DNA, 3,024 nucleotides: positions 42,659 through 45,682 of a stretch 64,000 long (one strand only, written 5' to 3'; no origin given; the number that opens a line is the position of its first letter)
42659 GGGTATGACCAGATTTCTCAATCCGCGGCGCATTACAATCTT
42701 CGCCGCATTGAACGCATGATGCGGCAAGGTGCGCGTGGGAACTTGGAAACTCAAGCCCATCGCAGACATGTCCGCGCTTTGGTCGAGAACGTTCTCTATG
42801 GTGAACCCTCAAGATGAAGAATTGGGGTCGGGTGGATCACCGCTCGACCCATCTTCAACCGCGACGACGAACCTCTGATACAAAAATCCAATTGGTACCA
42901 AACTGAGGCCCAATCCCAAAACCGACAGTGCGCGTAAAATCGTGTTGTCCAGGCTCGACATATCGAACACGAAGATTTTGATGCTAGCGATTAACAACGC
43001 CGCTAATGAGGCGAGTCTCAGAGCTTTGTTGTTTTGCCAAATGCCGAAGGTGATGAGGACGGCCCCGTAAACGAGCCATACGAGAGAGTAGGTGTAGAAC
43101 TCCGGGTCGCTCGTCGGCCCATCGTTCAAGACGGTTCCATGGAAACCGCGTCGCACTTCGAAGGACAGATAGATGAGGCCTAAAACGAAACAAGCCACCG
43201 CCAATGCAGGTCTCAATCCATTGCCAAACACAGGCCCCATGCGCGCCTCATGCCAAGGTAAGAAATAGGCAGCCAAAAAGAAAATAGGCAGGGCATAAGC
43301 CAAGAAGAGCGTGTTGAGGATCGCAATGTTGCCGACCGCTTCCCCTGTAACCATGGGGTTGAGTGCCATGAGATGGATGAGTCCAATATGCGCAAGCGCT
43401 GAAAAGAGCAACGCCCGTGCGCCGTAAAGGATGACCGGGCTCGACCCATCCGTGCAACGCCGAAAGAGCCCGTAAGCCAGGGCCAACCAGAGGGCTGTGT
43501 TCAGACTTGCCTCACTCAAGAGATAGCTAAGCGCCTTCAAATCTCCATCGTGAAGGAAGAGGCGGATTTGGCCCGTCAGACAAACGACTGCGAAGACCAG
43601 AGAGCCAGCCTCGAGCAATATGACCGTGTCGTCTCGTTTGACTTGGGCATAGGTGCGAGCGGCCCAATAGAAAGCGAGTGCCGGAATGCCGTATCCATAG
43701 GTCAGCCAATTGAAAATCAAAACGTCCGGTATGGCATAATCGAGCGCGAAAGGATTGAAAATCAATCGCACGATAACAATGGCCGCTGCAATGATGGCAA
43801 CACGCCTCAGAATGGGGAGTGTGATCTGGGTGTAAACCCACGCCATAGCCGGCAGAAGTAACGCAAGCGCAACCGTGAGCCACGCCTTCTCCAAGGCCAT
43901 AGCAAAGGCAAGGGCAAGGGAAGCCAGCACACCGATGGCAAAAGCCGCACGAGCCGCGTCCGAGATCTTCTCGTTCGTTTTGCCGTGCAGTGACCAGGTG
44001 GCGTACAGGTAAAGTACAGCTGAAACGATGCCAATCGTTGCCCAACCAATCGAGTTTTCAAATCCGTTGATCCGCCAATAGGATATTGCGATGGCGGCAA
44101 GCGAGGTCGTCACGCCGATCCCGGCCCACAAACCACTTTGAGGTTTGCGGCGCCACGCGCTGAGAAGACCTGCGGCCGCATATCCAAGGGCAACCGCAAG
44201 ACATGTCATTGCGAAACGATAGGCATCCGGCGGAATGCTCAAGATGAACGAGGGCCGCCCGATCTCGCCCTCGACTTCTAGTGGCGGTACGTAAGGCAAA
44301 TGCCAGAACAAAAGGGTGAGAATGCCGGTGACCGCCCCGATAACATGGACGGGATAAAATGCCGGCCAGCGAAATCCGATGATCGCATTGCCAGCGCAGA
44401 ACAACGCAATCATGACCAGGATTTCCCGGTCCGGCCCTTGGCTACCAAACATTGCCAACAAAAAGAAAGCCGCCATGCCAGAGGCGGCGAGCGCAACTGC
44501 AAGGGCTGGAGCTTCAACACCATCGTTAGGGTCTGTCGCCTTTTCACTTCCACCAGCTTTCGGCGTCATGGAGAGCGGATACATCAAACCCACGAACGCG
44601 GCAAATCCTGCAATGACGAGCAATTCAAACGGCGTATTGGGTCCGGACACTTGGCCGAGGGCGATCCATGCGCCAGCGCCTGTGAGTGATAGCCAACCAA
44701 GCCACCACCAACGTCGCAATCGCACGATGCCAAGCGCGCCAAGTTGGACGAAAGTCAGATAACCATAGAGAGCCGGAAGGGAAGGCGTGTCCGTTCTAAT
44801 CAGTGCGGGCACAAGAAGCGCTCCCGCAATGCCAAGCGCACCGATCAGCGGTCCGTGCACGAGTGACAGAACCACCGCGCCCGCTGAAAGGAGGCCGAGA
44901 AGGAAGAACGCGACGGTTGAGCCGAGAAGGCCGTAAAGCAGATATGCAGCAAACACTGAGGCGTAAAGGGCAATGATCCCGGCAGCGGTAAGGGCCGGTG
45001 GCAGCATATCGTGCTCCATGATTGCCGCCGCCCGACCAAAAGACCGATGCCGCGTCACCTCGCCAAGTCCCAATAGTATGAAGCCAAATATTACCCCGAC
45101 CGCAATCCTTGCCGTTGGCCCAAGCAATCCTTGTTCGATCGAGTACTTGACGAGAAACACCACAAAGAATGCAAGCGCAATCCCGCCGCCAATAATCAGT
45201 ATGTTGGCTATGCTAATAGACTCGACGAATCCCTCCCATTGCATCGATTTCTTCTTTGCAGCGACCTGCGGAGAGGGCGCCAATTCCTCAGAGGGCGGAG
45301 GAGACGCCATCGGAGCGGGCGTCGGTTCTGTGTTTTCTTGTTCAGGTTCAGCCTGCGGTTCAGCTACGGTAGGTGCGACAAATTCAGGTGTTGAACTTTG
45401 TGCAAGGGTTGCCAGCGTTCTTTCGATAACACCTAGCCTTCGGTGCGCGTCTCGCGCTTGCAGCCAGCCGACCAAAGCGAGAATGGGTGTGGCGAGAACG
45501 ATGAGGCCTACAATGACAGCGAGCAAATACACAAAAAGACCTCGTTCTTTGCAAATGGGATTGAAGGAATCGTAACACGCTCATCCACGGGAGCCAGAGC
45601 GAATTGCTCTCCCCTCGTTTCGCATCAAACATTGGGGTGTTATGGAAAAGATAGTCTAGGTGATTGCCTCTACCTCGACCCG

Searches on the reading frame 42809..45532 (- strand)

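Call 56: search_protein_families(library=pfam, proteins=[window:42809-45532:-], max_evalue=0.00001)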
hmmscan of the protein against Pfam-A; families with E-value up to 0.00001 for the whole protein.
window:42809-45532:- (907 aa): 1 family
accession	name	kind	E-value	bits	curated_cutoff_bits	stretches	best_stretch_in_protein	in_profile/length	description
PF10101.14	DUF2339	-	3e-113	380.3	33.6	1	110-888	3-659/659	Predicted membrane protein (DUF2339)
